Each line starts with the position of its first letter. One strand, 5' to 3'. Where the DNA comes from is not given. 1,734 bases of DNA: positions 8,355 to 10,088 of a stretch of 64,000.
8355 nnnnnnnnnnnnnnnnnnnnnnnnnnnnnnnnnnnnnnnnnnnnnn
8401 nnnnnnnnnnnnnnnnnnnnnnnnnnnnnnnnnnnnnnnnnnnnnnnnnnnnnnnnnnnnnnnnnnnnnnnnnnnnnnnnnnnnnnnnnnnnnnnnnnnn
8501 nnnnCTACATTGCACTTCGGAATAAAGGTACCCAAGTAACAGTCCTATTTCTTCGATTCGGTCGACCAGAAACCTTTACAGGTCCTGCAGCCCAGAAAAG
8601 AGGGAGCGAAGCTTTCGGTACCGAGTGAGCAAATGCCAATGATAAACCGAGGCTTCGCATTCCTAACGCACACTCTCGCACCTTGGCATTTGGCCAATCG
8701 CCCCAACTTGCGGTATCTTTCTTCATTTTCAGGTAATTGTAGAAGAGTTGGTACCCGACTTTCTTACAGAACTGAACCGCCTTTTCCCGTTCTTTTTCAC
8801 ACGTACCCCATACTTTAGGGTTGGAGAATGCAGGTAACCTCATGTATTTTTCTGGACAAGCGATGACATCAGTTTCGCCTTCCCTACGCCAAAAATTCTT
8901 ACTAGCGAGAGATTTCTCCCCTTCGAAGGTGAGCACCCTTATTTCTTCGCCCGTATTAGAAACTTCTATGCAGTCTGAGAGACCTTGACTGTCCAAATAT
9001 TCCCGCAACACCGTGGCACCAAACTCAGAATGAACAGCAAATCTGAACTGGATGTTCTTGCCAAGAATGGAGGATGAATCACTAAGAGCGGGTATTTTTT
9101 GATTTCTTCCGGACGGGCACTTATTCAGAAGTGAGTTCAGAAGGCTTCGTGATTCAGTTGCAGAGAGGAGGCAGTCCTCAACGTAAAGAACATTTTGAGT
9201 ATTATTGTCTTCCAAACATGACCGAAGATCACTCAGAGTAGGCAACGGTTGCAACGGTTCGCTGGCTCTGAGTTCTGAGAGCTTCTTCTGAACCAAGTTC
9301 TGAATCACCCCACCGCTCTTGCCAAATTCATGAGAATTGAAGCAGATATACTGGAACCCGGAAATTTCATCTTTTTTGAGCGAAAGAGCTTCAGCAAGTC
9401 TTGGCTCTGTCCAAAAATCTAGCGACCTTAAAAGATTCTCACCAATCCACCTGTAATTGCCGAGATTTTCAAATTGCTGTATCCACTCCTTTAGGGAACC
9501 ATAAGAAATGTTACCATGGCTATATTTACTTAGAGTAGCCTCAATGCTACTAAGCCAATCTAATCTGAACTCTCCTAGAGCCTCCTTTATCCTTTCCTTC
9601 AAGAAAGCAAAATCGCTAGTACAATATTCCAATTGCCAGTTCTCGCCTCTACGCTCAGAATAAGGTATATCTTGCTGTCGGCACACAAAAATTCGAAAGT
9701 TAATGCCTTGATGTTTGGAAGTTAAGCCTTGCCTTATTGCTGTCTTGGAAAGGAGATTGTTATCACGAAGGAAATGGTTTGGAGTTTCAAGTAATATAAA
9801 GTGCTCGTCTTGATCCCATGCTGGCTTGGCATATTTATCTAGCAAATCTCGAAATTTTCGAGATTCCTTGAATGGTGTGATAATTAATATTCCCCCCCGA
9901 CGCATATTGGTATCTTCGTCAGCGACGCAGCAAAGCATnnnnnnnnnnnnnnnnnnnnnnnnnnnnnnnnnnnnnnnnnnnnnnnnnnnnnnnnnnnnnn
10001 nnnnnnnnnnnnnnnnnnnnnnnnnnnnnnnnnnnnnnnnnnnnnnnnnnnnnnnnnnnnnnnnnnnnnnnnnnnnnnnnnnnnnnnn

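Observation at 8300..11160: AT-rich two-gene islet of unknown function inserted at a broken vapBC locus: candidate novel (defence?) system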

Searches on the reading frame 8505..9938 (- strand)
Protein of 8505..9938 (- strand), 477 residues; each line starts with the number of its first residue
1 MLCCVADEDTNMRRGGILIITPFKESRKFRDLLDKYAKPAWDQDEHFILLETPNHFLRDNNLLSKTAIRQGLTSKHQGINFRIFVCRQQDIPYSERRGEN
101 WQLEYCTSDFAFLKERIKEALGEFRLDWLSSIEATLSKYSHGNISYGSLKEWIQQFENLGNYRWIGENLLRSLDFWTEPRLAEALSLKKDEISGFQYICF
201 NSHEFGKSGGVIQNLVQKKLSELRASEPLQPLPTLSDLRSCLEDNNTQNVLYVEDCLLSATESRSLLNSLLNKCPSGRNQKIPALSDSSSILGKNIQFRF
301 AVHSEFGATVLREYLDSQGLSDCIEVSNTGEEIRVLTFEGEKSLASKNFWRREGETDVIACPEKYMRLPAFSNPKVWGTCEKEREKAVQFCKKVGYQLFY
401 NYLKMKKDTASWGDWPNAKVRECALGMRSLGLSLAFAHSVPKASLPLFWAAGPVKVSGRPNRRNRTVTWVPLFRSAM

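Call 3: search_protein_families(library=pfam, proteins=[window:8505-9938:-], max_evalue=1)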
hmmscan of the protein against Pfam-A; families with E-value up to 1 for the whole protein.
window:8505-9938:- (477 aa): 1 family
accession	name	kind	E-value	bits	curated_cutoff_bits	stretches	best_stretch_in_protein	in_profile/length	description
PF24390.1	PRTase-CE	-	7.3e-14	52.7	27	1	150-474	2-252/253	PRTase-CE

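Call 4: search_protein_families(library=padloc, proteins=[window:8505-9938:-], max_evalue=1)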
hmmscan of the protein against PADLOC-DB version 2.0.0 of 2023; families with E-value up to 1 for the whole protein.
window:8505-9938:- (477 aa): 2 families
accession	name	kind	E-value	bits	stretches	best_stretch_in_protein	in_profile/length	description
PDLC02934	PRTase_III-A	-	2.3e-06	24.8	2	366-473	185-257/393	-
PDLC02933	PRTase_III-A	-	0.00058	17.5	1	422-475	220-256/368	-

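Call 5: search_protein_families(library=ncbifam, proteins=[window:8505-9938:-], max_evalue=1)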
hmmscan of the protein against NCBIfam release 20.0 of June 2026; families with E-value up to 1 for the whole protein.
window:8505-9938:- (477 aa): 0 families

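Call 6: search_protein_families(library=phrogs, proteins=[window:8505-9938:-], max_evalue=1)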
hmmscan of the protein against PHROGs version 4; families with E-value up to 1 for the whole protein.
window:8505-9938:- (477 aa): 2 families
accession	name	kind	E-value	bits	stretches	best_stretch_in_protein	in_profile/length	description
phrog_26189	-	unknown function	0.063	13.4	1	299-371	53-124/308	-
phrog_16155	-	unknown function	0.1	13.7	1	344-382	33-71/83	-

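Call 8: find_homologous_proteins(query=window:8505-9938:-)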
Query window:8505-9938:- (477 aa): 8 proteins with E <= 0.001 among 8000 candidates.
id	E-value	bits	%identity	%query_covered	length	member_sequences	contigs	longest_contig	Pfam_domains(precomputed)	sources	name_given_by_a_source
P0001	0.0e+0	1108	100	100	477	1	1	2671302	PF24390.2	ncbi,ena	-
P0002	5.2e-137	476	60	74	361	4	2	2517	PF24390.2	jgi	-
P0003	6.0e-86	307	34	98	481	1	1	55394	PF24390.2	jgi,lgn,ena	-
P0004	5.6e-63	231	37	76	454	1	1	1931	PF24390.2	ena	-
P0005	9.6e-62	227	36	76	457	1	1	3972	PF24390.2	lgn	-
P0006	2.7e-57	213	32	96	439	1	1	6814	PF24390.2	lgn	-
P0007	1.1e-48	184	35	75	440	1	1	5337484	PF24390.2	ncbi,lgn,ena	-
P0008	2.0e-24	104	33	71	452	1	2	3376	PF24390.2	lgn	-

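Call 9: find_encoding_contigs(protein=P0003, flank=8000, max_places=3)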
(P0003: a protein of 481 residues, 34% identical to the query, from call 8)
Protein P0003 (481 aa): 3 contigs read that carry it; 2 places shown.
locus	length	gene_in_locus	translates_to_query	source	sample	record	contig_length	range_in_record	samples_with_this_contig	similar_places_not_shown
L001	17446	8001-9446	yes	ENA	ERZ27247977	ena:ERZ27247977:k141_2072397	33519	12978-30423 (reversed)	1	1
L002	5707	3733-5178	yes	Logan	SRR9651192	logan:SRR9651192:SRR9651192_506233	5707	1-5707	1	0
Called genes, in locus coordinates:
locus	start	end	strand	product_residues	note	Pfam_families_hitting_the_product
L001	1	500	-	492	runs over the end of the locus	PF06074:Portal_Mu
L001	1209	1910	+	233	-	PF00440:TetR_N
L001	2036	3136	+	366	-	PF25919:BSH_CusB (faint), PF00364:Biotin_lipoyl (faint), PF25973:BSH_CzcB (faint), PF25881:HH_YBHG (weak), PF25954:Beta-barrel_RND_2, PF25967:RND-MFP_C, PF25989:YknX_C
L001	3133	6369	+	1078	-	PF00873:ACR_tran, PF03176:MMPL (weak)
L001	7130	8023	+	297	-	-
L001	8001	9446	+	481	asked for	PF24390:PRTase-CE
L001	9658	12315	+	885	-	PF01411:tRNA-synt_2c, PF07973:tRNA_SAD, PF02272:DHHA1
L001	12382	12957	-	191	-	-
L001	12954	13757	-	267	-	PF00535:Glycos_transf_2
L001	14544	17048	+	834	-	PF02861:Clp_N, PF13191:AAA_16 (weak), PF00004:AAA, PF17871:AAA_lid_9, PF07724:AAA_2, PF00004:AAA, PF07728:AAA_5, PF10431:ClpB_D2-small, +7 more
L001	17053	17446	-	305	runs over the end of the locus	PF01522:Polysacc_deac_1, PF11959:DUF3473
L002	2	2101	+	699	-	?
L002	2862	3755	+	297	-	-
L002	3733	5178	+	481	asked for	PF24390:PRTase-CE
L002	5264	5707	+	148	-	?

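Call 10: find_encoding_contigs(protein=P0007, flank=8000, max_places=3)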
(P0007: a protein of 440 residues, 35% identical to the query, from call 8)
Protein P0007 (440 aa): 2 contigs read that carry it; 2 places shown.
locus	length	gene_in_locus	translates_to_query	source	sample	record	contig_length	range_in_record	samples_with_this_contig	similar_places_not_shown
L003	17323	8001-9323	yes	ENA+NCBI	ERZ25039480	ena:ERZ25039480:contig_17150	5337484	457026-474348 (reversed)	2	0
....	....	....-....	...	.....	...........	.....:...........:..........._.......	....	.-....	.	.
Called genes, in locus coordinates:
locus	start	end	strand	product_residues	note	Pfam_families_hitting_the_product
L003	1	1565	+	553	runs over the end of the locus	PF00350:Dynamin_N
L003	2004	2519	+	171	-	PF07589:PEP_exosort_dom (weak)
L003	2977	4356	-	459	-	PF01565:FAD_binding_4, PF02913:FAD-oxidase_C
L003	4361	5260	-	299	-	PF00483:NTP_transferase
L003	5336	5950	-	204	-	-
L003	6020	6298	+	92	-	-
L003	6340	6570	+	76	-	PF04255:DUF433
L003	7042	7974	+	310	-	-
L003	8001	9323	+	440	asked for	PF24390:PRTase-CE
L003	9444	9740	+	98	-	PF13183:Fer4_8 (faint), PF14697:Fer4_21 (faint), PF12797:Fer4_2 (faint), PF12837:Fer4_6 (faint), PF13237:Fer4_10 (faint), PF12838:Fer4_7, PF13187:Fer4_9 (weak), PF00037:Fer4, +2 more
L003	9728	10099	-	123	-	PF01242:PTPS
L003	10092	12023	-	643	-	PF00270:DEAD, PF04851:ResIII (faint), PF13307:Helicase_C_2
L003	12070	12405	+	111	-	-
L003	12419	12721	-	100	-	PF03693:ParD_antitoxin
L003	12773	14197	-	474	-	PF07690:MFS_1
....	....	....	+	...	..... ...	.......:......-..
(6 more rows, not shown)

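Call 11: find_encoding_contigs(protein=P0006, flank=8000, max_places=3)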
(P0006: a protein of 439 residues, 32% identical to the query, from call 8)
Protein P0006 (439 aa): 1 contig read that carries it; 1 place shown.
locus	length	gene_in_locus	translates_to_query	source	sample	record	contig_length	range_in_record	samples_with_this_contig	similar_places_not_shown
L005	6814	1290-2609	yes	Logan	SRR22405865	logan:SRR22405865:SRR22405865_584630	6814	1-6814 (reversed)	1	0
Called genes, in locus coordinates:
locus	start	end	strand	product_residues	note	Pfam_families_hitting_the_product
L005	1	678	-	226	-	?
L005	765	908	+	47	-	-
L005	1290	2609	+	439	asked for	PF24390:PRTase-CE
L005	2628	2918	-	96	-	-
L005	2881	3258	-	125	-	-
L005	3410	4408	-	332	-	PF01040:UbiA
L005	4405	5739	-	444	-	PF02366:PMT (faint), PF13231:PMT_2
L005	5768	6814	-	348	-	?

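Call 27: predict_structure(alignment_id=A2)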
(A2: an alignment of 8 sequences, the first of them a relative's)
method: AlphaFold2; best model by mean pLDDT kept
length: 477 residues; sequences in the alignment: 8
mean_pLDDT: 82.3   pTM: 0.81
mean pLDDT of the five models: 82.3, 79.2, 78.7, 78.4, 77.2
residues with pLDDT >= 90: 195; 70-90: 200; 50-70: 56; < 50: 26
segments of 3 or more residues with pLDDT < 50: 1-12, 434-442
pLDDT, mean of each block of 10 residues (from residue 1): 29 76 92 92 92 75 62 78 80 57 76 91 92 79 82 93 92 81 89 92 59 88 87 91 92 88 89 80 90 93 90 94 88 91 93 86 88 85 91 92 80 80 79 48 73 80 81 71
secondary structure, 60 per line:
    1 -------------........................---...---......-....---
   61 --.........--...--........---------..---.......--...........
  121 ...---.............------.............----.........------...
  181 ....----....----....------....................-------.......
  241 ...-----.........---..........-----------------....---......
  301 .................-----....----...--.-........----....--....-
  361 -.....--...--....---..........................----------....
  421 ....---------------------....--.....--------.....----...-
elements in order: E14-22 H23-36 E47-52 H54-57 H63-71 E79-86 E101-107 H110-123 H128-139 H146-158 H163-171 H178-184 H189-192 E197-200 H207-226 E234-237 H238-243 E249-257 H261-270 H288-291 E295-304 H305-317 E323-326 E331-333 H338-345 E350-353 E356-359 H362-365 H374-377 H381-406 H417-424 H446-449 E452-456 E465-469

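Call 67: find_encoding_contigs(protein=P0005, flank=4000, max_places=2)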
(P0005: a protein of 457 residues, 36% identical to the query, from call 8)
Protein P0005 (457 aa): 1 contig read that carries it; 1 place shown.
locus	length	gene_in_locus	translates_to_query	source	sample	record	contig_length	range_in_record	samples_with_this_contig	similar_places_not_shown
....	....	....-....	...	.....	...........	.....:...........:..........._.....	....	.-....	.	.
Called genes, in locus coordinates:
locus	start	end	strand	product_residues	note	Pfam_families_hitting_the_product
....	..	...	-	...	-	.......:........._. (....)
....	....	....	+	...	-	-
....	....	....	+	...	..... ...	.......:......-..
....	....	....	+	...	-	-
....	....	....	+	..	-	?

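Call 68: find_encoding_contigs(protein=P0002, flank=4000, max_places=3)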
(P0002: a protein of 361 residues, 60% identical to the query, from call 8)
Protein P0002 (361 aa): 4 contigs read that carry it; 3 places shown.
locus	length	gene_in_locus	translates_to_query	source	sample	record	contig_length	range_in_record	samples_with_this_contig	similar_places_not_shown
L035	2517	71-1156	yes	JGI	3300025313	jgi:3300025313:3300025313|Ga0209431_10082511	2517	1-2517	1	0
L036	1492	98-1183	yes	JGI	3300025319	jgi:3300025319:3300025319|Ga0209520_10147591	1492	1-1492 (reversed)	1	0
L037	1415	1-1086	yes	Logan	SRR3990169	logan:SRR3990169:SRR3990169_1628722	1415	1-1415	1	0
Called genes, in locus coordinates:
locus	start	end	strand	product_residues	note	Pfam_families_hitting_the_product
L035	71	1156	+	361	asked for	PF24390:PRTase-CE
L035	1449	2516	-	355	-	?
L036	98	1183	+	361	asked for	PF24390:PRTase-CE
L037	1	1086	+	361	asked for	PF24390:PRTase-CE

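Call 75: find_related_loci(query=A2, collection=viral_contigs, flank=4000)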
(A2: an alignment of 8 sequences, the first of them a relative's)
Query A2 (477 aa) in viral_contigs; peptide patterns used: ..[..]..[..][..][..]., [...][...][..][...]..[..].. (x = any residue, [..] = any of these).
54 stretches matched a pattern; 1 encode a relative of the query (tblastn E <= 1e-3); 1 distinct loci.
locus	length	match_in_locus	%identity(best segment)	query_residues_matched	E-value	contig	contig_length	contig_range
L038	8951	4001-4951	31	136-473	1e-33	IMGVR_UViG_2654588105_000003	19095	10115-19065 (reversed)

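Call 87: search_solved_structures(query=A2, max_evalue=10)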
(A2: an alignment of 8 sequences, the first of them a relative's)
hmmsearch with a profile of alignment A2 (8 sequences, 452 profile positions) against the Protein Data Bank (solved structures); distinct sequences matched with E-value up to 10: 6.
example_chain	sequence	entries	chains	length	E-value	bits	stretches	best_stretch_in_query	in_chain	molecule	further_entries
4rqa_A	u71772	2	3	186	0.41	12.6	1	216-255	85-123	Hypoxanthine phosphoribosyltransferase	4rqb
4buh_A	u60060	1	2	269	0.61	12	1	349-385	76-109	CLONE M0418 SCFV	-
8te8_A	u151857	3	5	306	0.66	11.9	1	58-122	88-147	Pyridoxine 4-dehydrogenase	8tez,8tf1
4k2b_A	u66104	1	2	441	0.72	11.7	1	192-293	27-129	NTD biosynthesis operon protein NtdA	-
4k2i_A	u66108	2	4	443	0.72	11.7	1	192-293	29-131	NTD biosynthesis operon protein NtdA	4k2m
7cmj_A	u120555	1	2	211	1.8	10.4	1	222-286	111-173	Hypoxanthine phosphoribosyltransferase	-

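Call 93: search_protein_families(library=padloc, alignment_id=A8, max_evalue=0.00001)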
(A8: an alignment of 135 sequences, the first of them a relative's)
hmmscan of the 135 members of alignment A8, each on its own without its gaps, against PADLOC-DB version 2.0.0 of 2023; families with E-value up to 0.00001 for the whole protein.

A. member 1, L001:1257-2045:- (262 aa): 0 families

B. families by the number of members that match (of 135 scanned): 84 families (the first 25 are shown)
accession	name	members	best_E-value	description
PDLC04140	mad8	4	5.7e-17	mads_8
PDLC04105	HerA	2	5.2e-101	-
PDLC04104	HerA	2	1.8e-74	-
PDLC04103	HerA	2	6.1e-35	-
PDLC04100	HerA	2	1.3e-31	-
PDLC01055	HerA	2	2.8e-10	Type III coevolved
PDLC02188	HerA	1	3.3e-170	-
PDLC01439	typeIV_DinG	1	4.7e-143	CAS-IV-A; associated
PDLC04098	HerA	1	1.8e-56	-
PDLC04102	HerA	1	2.3e-54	-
PDLC04106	HerA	1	2.2e-51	-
PDLC01729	typeIV_DinG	1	1e-50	Csf4_0_IVA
PDLC01097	C3a214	1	7.9e-40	GlgB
PDLC02185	HerA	1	3e-33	-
PDLC04097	HerA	1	5.5e-24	-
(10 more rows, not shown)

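Call 94: search_protein_families(library=pfam, alignment_id=A8, max_evalue=0.00001)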
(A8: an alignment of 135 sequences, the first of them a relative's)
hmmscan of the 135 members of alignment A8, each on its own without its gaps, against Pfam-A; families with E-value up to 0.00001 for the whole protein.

A. member 1, L001:1257-2045:- (262 aa): 0 families

B. families by the number of members that match (of 135 scanned): 120 families (the first 25 are shown)
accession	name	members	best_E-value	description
PF01757.29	Acyl_transf_3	2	1.1e-27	Acyltransferase domain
PF18917.5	LiaI-LiaF-like_TM1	2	2.2e-10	LiaI-LiaF-like transmembrane region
PF01381.28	HTH_3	2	2.1e-09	Helix-turn-helix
PF22570.1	LiaF-TM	2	4.9e-09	LiaF transmembrane domain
PF01935.23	DUF87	2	4.1e-07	Helicase HerA, central domain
PF05872.18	HerA_C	1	3.6e-234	Helicase HerA-like C-terminal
PF00873.25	ACR_tran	1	1e-208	AcrB/AcrD/AcrF family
PF01411.24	tRNA-synt_2c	1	1.7e-200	tRNA synthetases class II (A)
PF01804.23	Penicil_amidase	1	4.7e-196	Penicillin amidase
PF00154.27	RecA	1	1.1e-130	recA bacterial DNA recombination protein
PF00152.25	tRNA-synt_2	1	6.6e-120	tRNA synthetases class II (D, K and N)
PF12770.12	CHAT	1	1.4e-73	CHAT domain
PF02224.24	Cytidylate_kin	1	1.7e-70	Cytidylate kinase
PF02668.22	TauD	1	1.2e-66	Taurine catabolism dioxygenase TauD, TfdA family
PF13561.12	adh_short_C2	1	4.6e-60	Enoyl-(Acyl carrier protein) reductase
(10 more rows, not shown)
